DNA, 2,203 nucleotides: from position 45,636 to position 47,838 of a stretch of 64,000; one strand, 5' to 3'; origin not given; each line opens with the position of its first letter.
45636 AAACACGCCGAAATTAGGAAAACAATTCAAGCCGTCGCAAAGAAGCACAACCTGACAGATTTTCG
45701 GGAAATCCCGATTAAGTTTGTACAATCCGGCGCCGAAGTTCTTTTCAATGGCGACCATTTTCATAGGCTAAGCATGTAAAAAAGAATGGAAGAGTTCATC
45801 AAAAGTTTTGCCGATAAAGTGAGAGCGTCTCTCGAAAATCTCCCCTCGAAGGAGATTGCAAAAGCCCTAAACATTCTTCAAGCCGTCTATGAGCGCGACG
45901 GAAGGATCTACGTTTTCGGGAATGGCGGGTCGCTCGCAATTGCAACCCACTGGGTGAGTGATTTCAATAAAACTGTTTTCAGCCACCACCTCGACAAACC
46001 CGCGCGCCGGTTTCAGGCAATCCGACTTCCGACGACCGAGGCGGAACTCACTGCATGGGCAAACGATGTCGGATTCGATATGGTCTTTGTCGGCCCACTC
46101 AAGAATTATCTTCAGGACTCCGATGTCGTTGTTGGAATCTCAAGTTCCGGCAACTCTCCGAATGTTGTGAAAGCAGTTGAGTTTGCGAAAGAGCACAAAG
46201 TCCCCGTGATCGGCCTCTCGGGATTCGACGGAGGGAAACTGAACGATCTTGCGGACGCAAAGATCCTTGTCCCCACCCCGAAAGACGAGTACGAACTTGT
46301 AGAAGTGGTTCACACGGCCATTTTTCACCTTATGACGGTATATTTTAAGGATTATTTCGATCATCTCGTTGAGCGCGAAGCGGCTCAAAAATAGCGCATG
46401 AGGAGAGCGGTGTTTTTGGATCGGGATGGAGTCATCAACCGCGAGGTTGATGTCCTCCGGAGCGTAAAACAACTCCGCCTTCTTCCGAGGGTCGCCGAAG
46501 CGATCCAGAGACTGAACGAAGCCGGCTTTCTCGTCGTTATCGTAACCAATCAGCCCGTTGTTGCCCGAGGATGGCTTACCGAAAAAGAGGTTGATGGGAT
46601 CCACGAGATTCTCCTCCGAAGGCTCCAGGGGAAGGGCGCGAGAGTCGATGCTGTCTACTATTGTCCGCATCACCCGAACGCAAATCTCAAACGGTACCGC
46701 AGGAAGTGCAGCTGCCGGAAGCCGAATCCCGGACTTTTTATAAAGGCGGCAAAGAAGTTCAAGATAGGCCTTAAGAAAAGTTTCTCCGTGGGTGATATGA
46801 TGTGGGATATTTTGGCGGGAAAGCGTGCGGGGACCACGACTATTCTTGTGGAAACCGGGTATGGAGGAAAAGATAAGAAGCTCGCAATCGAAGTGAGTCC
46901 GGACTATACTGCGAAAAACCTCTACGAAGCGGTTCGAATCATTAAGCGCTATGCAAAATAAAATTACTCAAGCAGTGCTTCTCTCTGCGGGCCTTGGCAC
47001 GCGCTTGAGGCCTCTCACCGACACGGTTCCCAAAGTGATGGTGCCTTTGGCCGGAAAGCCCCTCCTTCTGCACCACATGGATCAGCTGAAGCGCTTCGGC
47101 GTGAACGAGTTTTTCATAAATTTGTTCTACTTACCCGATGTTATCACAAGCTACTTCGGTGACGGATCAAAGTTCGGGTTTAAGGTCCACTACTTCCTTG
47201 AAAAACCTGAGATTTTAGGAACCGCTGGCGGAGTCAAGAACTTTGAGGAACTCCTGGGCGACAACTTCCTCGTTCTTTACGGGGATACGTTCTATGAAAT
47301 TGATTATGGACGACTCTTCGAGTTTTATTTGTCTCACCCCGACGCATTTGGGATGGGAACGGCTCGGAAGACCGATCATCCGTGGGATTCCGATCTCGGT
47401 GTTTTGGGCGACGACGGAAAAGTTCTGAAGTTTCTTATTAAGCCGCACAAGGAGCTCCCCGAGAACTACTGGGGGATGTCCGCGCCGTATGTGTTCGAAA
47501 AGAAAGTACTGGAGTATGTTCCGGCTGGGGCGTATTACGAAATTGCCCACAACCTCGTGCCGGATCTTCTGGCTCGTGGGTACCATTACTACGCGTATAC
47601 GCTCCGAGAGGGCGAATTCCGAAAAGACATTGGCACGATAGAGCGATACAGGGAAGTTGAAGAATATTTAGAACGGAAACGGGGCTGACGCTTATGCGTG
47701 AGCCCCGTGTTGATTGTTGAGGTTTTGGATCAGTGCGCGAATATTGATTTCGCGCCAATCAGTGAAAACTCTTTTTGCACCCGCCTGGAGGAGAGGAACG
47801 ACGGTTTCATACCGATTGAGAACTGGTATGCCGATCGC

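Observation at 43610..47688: Complete GDP-D-glycero-alpha-D-manno-heptose pathway (hddA-gmhA-gmhB-hddC) preceded by an epimerase with a Cys/His insertion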

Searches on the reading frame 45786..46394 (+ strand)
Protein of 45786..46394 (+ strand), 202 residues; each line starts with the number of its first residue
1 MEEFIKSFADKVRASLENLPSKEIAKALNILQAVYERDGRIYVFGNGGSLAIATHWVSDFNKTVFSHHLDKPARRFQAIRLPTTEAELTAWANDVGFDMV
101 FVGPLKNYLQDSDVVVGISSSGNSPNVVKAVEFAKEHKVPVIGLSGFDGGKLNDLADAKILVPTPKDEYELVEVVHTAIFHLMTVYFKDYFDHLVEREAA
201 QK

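Call 3: search_protein_families(library=ncbifam, proteins=[window:45786-46394:+], max_evalue=0.00001)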
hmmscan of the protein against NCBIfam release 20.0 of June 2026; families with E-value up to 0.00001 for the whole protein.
window:45786-46394:+ (202 aa): 13 families
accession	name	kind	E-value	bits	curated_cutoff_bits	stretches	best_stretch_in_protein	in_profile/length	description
NF010546.0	PRK13936.1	equivalog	5.5e-29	101.3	276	1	4-184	11-185/197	phosphoheptose isomerase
TIGR00441.1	gmhA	equivalog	7e-29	100.9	209.45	1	30-183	3-149/154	D-sedoheptulose 7-phosphate isomerase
NF001628.0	PRK00414.1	equivalog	8.9e-24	84.2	265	1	22-184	28-183/192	D-sedoheptulose 7-phosphate isomerase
NF010547.0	PRK13938.1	equivalog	1.2e-19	70.8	320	1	4-169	11-170/196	D-sedoheptulose 7-phosphate isomerase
NF008138.0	PRK10886.1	equivalog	1.1e-16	61.1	352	1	14-161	18-162/196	DnaA initiator-associating protein DiaA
NF003915.0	PRK05441.1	subfamily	1.1e-09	37.7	168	1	109-165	129-185/300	N-acetylmuramic acid 6-phosphate etherase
NF002805.0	PRK02947.1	subfamily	1.6e-08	34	135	1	4-144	3-140/247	sugar isomerase domain-containing protein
NF009222.0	PRK12570.1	subfamily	2.8e-08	33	255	1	19-161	52-188/307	N-acetylmuramic acid 6-phosphate etherase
NF040776.2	AlsR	equivalog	7.9e-08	31.6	400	1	108-166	173-231/279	transcriptional repressor AlsR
NF041755.1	RuMP_HxlAB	equivalog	2.8e-07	29.9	500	1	96-189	272-366/391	bifunctional 3-hexulose-6-phosphate synthase/6-phospho-3-hexuloisomerase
TIGR03127.2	RuMP_HxlB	equivalog_domain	3.6e-07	30.2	160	1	96-168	56-129/178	6-phospho-3-hexuloisomerase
NF008458.0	PRK11337.1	equivalog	5.2e-07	28.9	378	0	109-165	186-242/293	MurR/RpiR family transcriptional regulator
TIGR00274.1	TIGR00274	equivalog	6.6e-06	25.4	302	0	109-161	124-176/291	N-acetylmuramic acid 6-phosphate etherase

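Call 4: search_protein_families(library=pfam, proteins=[window:45786-46394:+], max_evalue=0.00001)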
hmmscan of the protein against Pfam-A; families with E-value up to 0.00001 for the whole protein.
window:45786-46394:+ (202 aa): 2 families
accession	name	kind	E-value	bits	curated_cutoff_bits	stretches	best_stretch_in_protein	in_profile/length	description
PF13580.11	SIS_2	-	5.5e-18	65.8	27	1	8-146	2-138/138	SIS domain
PF01380.27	SIS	-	1.3e-10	41.6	25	1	107-178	49-118/131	SIS domain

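Call 50: search_solved_structures(query=window:45786-46394:+, max_evalue=0.000001, show_alignments=1)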
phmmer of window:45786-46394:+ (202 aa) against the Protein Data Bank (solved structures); distinct sequences matched with E-value up to 0.000001: 15.
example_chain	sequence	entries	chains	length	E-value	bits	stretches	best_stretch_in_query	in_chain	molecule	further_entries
1tk9_A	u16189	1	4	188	3.9e-24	88.5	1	21-184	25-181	Phosphoheptose isomerase 1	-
5i01_A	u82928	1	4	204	6.7e-24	87.8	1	6-183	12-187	Phosphoheptose isomerase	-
5by2_A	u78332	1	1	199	2e-19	73.1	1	6-183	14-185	Phosphoheptose isomerase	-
1x94_A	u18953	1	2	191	1.2e-18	70.6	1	23-184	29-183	putative Phosphoheptose isomerase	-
2i22_A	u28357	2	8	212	7.3e-18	68.1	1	24-184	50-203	Phosphoheptose isomerase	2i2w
5ltz_A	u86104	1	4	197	2e-17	66.6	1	28-183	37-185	Phosphoheptose isomerase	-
5lu7_A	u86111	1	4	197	2.1e-17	66.5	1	28-182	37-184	Phosphoheptose isomerase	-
1x92_A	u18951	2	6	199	2.3e-17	66.5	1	13-182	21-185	PHOSPHOHEPTOSE ISOMERASE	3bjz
2xbl_A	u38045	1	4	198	4.2e-17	65.6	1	28-182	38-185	PHOSPHOHEPTOSE ISOMERASE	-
2x3y_A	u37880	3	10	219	5.6e-17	65.2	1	28-182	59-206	PHOSPHOHEPTOSE ISOMERASE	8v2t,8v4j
5lu5_A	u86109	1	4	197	7.3e-17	64.8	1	28-182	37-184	Phosphoheptose isomerase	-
3trj_A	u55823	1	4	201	1.7e-16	63.6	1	8-183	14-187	Phosphoheptose isomerase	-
5lu6_A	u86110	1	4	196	5.1e-16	62.1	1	28-182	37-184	Phosphoheptose isomerase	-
2yva_A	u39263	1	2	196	6.8e-15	58.4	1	10-166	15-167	DnaA initiator-associating protein diaA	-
4u6n_A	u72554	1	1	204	8.9e-15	58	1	11-166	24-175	DnaA initiator-associating protein DiaA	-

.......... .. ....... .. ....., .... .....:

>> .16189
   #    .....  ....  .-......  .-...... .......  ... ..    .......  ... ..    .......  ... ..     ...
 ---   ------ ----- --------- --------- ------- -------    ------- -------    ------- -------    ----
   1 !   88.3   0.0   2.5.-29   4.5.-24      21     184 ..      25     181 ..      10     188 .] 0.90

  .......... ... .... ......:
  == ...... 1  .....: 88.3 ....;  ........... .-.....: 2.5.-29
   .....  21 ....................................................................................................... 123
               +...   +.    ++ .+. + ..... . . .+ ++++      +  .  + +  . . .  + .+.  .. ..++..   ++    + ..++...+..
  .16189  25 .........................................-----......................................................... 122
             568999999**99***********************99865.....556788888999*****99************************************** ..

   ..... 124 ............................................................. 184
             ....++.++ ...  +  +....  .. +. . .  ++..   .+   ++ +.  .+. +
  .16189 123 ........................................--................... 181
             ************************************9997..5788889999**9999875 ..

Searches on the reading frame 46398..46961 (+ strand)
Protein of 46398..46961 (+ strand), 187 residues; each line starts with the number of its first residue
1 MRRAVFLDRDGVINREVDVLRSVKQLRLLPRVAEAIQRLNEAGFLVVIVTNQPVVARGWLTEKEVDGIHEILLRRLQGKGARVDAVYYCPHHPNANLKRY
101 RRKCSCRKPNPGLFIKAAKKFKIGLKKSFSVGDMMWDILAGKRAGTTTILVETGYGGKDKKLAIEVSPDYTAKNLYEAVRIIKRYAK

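Call 3: search_protein_families(library=ncbifam, proteins=[window:46398-46961:+], max_evalue=0.00001)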
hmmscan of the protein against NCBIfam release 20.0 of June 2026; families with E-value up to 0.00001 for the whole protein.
window:46398-46961:+ (187 aa): 17 families
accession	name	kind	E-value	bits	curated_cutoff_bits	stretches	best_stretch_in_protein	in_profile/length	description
NF006506.0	PRK08942.1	equivalog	1.9e-48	164.4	178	1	2-183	3-178/182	D-glycero-beta-D-manno-heptose 1,7-bisphosphate 7-phosphatase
TIGR01656.1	Histidinol-ppas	subfamily_domain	1.8e-38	131.8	84.15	1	4-150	2-145/149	histidinol-phosphate phosphatase domain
TIGR00213.1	GmhB_yaeD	subfamily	5.2e-36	123.9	149.6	1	3-154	2-153/176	D-glycero-beta-D-manno-heptose 1,7-bisphosphate 7-phosphatase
TIGR01662.1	HAD-SF-IIIA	subfamily_domain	3.1e-31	108.4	44.6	1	3-153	1-140/141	HAD-IIIA family hydrolase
NF005264.0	PRK06769.1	equivalog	1.5e-30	106.3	217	1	2-182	4-171/175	HAD-IIIA family hydrolase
NF050049.1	HBPPhtaseGmhB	domain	1.1e-28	100.1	250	1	2-153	3-146/171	D-glycero-alpha-D-manno-heptose-1,7-bisphosphate 7-phosphatase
NF003937.0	PRK05446.1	equivalog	6.7e-19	68.1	443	1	2-151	3-148/355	bifunctional histidinol-phosphatase/imidazoleglycerol-phosphate dehydratase HisB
TIGR01261.1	hisB_Nterm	equivalog_domain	1.1e-16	60.7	140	1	3-143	2-138/161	histidinol-phosphatase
NF009695.0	PRK13222.1-2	equivalog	3.5e-12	46.3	225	1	106-183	148-223/226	phosphoglycolate phosphatase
NF009804.0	PRK13288.1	equivalog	6.9e-11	42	218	1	106-184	136-212/215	pyrophosphatase PpaX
TIGR02253.1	CTE7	subfamily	1.8e-10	41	169.75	1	105-177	147-219/221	TIGR02253 family HAD-type hydrolase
TIGR01460.1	HAD-SF-IIA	subfamily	4.9e-10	39.6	100.15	0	104-154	193-246/246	HAD-IIA family hydrolase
TIGR01449.2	PGP_bact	equivalog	6.8e-09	35.6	180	0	107-160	140-193/213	phosphoglycolate phosphatase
TIGR01668.1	YqeG_hyp_ppase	hypoth_equivalog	2.5e-07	30.4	89.1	1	16-154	32-138/170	YqeG family HAD IIIA-type phosphatase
NF009700.0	PRK13226.1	equivalog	4.6e-06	26.5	342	0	106-159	149-202/229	phosphoglycolate phosphatase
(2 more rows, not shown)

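Call 4: search_protein_families(library=pfam, proteins=[window:46398-46961:+], max_evalue=0.00001)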
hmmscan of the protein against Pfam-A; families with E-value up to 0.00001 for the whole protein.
window:46398-46961:+ (187 aa): 4 families
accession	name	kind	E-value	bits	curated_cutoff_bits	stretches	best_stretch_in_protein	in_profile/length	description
PF13242.12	Hydrolase_like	-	2.9e-14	53.2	22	1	106-178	2-75/75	HAD-hyrolase-like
PF00702.32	Hydrolase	-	7.7e-10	39.9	26.4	1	12-145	83-191/191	haloacid dehalogenase-like hydrolase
PF13419.12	HAD_2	-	9.7e-09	36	23.8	0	105-151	132-178/178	Haloacid dehalogenase-like hydrolase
PF08645.17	PNK3P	-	8e-06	26.1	22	0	30-135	32-127/161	Polynucleotide kinase 3 phosphatase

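Call 51: search_solved_structures(query=window:46398-46961:+, max_evalue=0.000001, show_alignments=1)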
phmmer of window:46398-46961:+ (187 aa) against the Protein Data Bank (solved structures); distinct sequences matched with E-value up to 0.000001: 6.
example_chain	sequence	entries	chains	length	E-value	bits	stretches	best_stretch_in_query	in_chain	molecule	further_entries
3l8e_A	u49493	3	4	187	3.1e-31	111.7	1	4-155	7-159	D,D-heptose 1,7-bisphosphate phosphatase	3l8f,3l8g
2gmw_A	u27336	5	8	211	3.5e-31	111.5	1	4-183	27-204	D,D-heptose 1,7-bisphosphate phosphatase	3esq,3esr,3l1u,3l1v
3l8h_A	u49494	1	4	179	9.5e-26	93.8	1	4-159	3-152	Putative haloacid dehalogenase-like hydrolase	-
4pnh_A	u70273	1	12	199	7.7e-25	90.9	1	2-159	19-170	D,D-heptose 1,7-bisphosphate phosphatase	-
2o2x_A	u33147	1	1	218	2.5e-23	85.9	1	4-148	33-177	hypothetical protein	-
2fpr_A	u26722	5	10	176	2.1e-11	47.1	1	3-146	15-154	Histidine biosynthesis bifunctional protein hisB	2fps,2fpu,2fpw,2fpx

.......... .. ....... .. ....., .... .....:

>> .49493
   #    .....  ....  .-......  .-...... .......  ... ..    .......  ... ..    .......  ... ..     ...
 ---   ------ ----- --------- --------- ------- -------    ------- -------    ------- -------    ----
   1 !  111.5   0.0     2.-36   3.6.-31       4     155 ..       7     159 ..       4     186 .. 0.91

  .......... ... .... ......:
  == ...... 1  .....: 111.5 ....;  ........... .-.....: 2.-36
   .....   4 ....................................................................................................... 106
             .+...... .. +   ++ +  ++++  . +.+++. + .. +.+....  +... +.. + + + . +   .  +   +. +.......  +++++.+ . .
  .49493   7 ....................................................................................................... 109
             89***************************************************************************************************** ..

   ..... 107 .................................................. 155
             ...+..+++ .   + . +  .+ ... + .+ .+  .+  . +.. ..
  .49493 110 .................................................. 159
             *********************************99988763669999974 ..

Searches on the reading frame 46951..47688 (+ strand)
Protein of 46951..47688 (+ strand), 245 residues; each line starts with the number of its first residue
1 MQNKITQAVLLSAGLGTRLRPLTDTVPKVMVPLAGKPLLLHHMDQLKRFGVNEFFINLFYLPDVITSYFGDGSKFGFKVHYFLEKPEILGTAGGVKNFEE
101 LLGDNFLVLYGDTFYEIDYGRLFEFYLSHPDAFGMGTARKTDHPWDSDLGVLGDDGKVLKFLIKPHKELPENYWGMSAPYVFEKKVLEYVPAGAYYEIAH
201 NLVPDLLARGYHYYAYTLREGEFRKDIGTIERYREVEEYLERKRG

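Call 3: search_protein_families(library=ncbifam, proteins=[window:46951-47688:+], max_evalue=0.00001)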
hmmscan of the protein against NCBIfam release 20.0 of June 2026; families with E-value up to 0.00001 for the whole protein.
window:46951-47688:+ (245 aa): 20 families
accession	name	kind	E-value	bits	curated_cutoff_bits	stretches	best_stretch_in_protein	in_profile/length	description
NF052502.1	man1P_GTase_Rv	exception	4.2e-34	118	440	1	6-233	1-223/352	mannose-1-phosphate guanylyltransferase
NF045761.1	NAMPUrTaseMurU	equivalog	1.7e-30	106.6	250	1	7-124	2-119/226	N-acetylmuramate alpha-1-phosphate uridylyltransferase MurU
TIGR03992.1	Arch_glmU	subfamily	1.7e-29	102.9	292.1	1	7-190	2-176/393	bifunctional sugar-1-phosphate nucleotidylyltransferase/acetyltransferase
TIGR01208.1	rmlA_long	equivalog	1.3e-21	76.9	320.25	1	8-190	2-182/353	glucose-1-phosphate thymidylyltransferase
NF041313.1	UDPGP_AglF_Halo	equivalog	1.9e-21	76.6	400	1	7-122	2-115/234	UTP--glucose-1-phosphate uridylyltransferase AglF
NF049965.1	GlMnHpPGnyltfHddC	equivalog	2.8e-21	76.2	300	1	7-122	2-115/221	D-glycero-D-manno-heptose 1-phosphate guanosyltransferase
NF045697.1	MurNAcPUrMurU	equivalog_domain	1.1e-15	57.7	370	1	10-106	2-97/229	N-acetylmuramate alpha-1-phosphate uridylyltransferase MurU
NF041173.1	Sug_nt_acttase_Thmprot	equivalog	2e-14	53.4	600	1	7-118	2-111/405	bifunctional sugar-1-phosphate nucleotidylyltransferase/acetyltransferase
TIGR02623.1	G1P_cyt_trans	equivalog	7.5e-14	51.8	300.25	1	7-70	2-65/255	glucose-1-phosphate cytidylyltransferase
NF003670.0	PRK05293.1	equivalog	2.1e-10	40.1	470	0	104-237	119-255/382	glucose-1-phosphate adenylyltransferase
TIGR02091.1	glgC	equivalog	2.3e-10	40.1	424.9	1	8-235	3-254/364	glucose-1-phosphate adenylyltransferase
TIGR01207.1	rmlA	equivalog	3.5e-10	39.5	360.65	1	8-189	2-182/286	glucose-1-phosphate thymidylyltransferase RfbA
NF002772.0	PRK02862.1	equivalog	1.2e-09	37.4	537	0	7-37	5-35/429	glucose-1-phosphate adenylyltransferase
NF012024.0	PRK15480.1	equivalog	5.4e-09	35.6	588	1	4-129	2-129/292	glucose-1-phosphate thymidylyltransferase RfbA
TIGR01099.1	galU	equivalog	3.6e-08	33.3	326.8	1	5-56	1-52/261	UTP--glucose-1-phosphate uridylyltransferase GalU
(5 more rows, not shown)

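Call 4: search_protein_families(library=pfam, proteins=[window:46951-47688:+], max_evalue=0.00001)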
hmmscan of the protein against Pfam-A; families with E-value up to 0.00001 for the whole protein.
window:46951-47688:+ (245 aa): 2 families
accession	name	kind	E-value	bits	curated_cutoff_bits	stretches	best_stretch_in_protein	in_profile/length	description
PF00483.29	NTP_transferase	-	2.4e-30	106.3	21.2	1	8-241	2-243/245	Nucleotidyl transferase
PF12804.13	NTP_transf_3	-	2.6e-07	31.4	27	1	8-115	1-98/160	MobA-like NTP transferase domain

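Call 6: search_solved_structures(query=window:46951-47688:+, max_evalue=0.00001)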
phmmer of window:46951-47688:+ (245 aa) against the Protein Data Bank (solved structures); distinct sequences matched with E-value up to 0.00001: 44.
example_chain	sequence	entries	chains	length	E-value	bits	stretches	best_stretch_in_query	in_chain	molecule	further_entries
8x7s_B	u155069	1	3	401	2.7e-29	105.6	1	7-233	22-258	UTP--glucose-1-phosphate uridylyltransferase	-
4y7t_A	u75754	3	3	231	6.9e-22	81.3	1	7-122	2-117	Nucleotidyl transferase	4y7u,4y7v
7whr_B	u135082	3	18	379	2.3e-20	76.4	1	7-229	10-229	Nucleotidyl transferase family protein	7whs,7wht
8hhd_A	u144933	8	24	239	2.6e-19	72.9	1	4-123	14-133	Nucleotidyl transferase | N-acetylmuramate alpha-1-phosphate uridylyltransferase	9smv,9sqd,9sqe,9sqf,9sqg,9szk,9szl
7x8j_A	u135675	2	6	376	4.5e-19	72.1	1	7-167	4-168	Mannose-1-phosphate guanylyltransferase 1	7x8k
8yre_D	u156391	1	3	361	4.7e-19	72.1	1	7-167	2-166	Mannose-1-phosphate guanylyltransferase 1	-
5xhw_A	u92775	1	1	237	2.8e-18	69.5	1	7-128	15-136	Putative 6-deoxy-D-mannoheptose pathway protein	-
6jq8_A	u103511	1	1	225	4.2e-18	69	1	8-127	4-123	Putative 6-deoxy-D-mannoheptose pathway protein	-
7d72_K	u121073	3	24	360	2e-15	60.2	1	7-192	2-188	Mannose-1-phosphate guanyltransferase beta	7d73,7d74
1mc3_A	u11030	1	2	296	1.8e-12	50.5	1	7-191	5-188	GLUCOSE-1-PHOSPHATE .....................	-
3hl3_A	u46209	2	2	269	2.5e-11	46.8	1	3-191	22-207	Glucose-1-phosphate thymidylyltransferase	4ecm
1jyk_A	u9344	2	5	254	2.6e-11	46.7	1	6-241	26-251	CTP:phosphocholine Cytidylyltransferase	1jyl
7d72_A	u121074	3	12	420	3.5e-11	46.3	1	8-128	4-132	Mannose-1-phosphate guanyltransferase alpha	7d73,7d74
4ho0_A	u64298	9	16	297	7.9e-10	41.8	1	8-189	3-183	Glucose-1-phosphate thymidylyltransferase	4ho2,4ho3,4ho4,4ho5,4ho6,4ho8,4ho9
2ggo_A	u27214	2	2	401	8.5e-10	41.7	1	7-170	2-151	401aa long hypothetical glucose-1-phosphate thymidylyltransferase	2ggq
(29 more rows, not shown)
